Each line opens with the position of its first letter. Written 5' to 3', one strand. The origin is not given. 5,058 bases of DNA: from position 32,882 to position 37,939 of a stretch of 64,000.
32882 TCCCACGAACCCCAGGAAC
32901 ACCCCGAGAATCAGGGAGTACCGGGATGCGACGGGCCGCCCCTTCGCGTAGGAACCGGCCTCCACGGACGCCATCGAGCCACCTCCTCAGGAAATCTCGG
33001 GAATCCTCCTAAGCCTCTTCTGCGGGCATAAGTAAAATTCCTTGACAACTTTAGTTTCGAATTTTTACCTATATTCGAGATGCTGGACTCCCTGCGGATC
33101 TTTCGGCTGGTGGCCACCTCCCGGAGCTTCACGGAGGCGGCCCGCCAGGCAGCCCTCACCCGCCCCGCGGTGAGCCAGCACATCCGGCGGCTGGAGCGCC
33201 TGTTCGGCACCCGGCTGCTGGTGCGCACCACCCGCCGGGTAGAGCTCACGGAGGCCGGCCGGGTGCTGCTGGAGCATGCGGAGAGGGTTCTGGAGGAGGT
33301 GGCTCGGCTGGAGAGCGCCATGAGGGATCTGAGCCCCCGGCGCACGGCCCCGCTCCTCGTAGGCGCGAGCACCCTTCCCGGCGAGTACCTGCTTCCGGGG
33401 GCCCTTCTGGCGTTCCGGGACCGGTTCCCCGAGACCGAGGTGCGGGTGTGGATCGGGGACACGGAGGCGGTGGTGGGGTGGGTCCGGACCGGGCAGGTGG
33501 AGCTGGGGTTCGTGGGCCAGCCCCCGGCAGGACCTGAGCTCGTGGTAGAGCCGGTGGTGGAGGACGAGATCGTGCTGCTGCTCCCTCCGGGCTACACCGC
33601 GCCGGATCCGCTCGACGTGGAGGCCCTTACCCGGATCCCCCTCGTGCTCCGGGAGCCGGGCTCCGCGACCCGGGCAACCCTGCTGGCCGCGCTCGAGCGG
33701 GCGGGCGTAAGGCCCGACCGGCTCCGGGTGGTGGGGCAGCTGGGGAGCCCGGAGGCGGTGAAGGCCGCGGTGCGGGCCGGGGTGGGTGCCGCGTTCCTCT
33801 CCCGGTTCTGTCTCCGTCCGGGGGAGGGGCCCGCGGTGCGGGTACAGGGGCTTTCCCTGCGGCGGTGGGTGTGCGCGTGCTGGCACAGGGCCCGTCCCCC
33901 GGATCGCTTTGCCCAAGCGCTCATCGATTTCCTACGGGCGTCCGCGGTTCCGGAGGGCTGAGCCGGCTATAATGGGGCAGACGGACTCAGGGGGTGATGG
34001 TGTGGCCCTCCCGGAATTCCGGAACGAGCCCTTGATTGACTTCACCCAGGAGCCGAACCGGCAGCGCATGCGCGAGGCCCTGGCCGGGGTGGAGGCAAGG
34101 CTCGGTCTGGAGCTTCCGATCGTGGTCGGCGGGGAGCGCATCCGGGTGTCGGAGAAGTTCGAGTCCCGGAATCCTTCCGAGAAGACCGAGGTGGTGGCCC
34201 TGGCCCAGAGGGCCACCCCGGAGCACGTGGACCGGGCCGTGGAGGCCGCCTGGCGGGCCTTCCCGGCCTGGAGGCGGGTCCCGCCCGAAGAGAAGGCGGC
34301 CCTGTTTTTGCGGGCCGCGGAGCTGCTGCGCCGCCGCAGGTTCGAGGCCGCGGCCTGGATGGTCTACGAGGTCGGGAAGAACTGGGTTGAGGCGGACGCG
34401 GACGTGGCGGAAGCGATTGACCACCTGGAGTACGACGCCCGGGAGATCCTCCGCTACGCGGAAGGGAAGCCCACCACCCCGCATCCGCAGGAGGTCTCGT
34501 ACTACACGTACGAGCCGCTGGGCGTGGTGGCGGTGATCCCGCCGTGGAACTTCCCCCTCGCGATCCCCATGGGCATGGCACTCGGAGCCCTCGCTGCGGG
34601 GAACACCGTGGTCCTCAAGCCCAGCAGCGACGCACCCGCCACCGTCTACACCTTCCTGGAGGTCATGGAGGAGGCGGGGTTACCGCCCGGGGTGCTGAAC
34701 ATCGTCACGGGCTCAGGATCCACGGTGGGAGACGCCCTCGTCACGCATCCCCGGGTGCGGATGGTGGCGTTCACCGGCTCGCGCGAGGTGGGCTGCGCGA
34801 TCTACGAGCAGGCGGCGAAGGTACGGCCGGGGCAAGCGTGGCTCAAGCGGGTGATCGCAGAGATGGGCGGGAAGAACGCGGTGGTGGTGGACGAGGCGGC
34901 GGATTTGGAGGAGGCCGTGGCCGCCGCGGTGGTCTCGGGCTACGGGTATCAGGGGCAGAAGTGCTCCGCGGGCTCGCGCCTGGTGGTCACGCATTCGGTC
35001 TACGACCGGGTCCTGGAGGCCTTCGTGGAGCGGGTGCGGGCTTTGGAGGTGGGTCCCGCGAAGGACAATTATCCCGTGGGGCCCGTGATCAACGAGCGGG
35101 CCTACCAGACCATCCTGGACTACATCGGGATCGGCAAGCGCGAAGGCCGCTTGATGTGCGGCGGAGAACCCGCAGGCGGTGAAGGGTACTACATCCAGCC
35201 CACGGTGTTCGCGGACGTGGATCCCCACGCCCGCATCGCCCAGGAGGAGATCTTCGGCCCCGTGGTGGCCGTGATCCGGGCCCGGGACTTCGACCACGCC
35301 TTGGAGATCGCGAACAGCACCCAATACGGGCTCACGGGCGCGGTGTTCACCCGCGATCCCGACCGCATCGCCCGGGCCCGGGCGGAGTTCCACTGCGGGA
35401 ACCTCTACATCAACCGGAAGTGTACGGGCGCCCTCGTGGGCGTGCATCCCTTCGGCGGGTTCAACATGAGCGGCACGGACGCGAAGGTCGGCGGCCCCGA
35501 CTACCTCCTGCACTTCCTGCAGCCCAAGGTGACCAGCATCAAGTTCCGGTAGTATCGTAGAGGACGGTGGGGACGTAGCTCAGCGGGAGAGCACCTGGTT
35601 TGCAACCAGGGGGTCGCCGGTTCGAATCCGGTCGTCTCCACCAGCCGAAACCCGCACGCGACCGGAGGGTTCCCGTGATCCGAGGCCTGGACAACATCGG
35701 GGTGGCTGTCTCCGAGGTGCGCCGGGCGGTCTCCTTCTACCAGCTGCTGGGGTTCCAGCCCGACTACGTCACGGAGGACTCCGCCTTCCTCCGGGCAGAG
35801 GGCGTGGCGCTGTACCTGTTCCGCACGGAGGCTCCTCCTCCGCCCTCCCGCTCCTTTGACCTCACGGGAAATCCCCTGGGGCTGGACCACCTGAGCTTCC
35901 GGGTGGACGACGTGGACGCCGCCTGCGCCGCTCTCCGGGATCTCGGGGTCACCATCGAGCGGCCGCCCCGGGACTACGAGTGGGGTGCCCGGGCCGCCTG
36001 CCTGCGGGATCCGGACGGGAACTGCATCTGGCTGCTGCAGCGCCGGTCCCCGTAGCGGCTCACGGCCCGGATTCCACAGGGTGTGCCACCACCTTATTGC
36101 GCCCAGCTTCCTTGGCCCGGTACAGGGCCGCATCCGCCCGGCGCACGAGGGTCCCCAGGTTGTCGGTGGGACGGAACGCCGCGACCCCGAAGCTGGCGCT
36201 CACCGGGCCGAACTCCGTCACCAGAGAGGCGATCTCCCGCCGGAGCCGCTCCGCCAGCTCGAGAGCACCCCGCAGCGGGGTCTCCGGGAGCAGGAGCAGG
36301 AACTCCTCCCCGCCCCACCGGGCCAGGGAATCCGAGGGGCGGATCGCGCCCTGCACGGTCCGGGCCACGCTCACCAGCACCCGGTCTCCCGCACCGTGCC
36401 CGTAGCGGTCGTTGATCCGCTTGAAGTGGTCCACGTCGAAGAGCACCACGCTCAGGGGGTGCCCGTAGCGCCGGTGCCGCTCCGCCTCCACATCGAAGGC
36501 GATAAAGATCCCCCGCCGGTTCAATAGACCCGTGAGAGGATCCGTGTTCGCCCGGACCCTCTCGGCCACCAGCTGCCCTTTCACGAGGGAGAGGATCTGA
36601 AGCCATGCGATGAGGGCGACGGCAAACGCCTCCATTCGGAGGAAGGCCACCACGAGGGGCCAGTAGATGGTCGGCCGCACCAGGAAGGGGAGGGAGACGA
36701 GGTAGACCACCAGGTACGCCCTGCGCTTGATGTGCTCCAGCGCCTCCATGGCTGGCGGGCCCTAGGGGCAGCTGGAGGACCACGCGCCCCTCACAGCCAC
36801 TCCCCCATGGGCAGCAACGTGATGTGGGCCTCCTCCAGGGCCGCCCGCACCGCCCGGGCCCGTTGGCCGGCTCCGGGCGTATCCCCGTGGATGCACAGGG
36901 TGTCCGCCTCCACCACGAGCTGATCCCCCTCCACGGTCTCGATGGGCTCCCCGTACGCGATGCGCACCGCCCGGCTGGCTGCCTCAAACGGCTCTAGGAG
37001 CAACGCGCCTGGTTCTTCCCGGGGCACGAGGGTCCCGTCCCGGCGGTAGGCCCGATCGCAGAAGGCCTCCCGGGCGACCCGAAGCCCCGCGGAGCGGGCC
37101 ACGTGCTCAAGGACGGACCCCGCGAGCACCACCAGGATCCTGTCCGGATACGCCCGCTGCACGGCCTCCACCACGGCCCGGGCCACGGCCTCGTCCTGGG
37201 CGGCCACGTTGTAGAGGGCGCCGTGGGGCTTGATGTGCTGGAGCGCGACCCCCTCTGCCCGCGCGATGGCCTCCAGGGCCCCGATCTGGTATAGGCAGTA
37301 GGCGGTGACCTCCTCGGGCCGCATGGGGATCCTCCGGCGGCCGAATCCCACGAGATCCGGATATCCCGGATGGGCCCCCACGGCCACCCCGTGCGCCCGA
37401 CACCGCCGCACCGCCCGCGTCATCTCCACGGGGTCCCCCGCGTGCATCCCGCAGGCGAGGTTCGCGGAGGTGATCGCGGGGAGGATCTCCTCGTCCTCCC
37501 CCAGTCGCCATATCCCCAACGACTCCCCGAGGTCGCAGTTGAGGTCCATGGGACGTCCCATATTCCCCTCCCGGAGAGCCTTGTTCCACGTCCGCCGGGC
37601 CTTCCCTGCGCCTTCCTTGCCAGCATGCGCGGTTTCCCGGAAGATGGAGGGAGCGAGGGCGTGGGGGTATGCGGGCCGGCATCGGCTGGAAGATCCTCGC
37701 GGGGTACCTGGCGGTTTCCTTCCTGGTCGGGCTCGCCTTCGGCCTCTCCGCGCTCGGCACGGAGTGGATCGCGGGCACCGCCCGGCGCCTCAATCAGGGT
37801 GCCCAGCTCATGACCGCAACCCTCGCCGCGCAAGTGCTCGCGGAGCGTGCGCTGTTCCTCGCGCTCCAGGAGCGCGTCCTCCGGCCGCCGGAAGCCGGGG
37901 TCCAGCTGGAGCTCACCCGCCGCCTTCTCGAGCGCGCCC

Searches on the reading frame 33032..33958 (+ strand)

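Call 11: search_protein_families(library=pfam, proteins=[window:33032-33958:+])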
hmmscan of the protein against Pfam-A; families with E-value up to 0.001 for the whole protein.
window:33032-33958:+ (309 aa): 4 families
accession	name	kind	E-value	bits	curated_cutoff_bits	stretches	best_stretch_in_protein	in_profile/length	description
PF03466.25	LysR_substrate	-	2.8e-40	138.4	28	1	108-304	8-207/209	LysR substrate binding domain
PF00126.33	HTH_1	-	3e-20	72.4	26.6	1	18-77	1-60/60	Bacterial regulatory helix-turn-helix protein, lysR family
PF12727.12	PBP_like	-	2.6e-05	23.9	27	1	153-253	44-146/193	PBP superfamily domain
PF12840.13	HTH_20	-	0.00014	22.2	27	1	21-56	7-44/51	Helix-turn-helix domain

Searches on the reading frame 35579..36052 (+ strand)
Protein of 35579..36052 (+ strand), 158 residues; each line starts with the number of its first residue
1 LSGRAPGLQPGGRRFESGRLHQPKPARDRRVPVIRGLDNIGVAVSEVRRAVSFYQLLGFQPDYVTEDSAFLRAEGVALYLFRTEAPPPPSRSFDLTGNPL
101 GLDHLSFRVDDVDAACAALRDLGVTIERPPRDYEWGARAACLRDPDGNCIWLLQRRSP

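Call 11: search_protein_families(library=pfam, proteins=[window:35579-36052:+])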
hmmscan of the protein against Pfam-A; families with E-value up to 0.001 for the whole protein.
window:35579-36052:+ (158 aa): 5 families
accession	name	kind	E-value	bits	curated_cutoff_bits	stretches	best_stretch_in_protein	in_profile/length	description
PF00903.31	Glyoxalase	-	3.4e-19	69.8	20.6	1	37-151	2-120/121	Glyoxalase/Bleomycin resistance protein/Dioxygenase superfamily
PF13669.12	Glyoxalase_4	-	1.1e-07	32.5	27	1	40-138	3-106/109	Glyoxalase/Bleomycin resistance protein/Dioxygenase superfamily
PF18029.7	Glyoxalase_6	-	1.4e-06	29.4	23.6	1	42-149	4-102/106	Glyoxalase-like domain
PF12681.13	Glyoxalase_2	-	0.00012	22.4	30.1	1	104-150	64-111/118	Glyoxalase-like domain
PF13468.12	Glyoxalase_3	-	0.00082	19.9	25.1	0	102-142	1-42/176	Glyoxalase-like domain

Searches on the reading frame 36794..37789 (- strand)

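Call 11: search_protein_families(library=pfam, proteins=[window:36794-37789:-])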
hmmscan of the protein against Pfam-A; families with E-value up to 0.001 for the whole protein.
window:36794-37789:- (332 aa): 1 family
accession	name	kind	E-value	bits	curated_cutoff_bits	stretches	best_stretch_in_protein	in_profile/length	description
PF03746.21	LamB_YcsF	-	8.9e-98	327.1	22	1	81-319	1-239/239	LamB/YcsF family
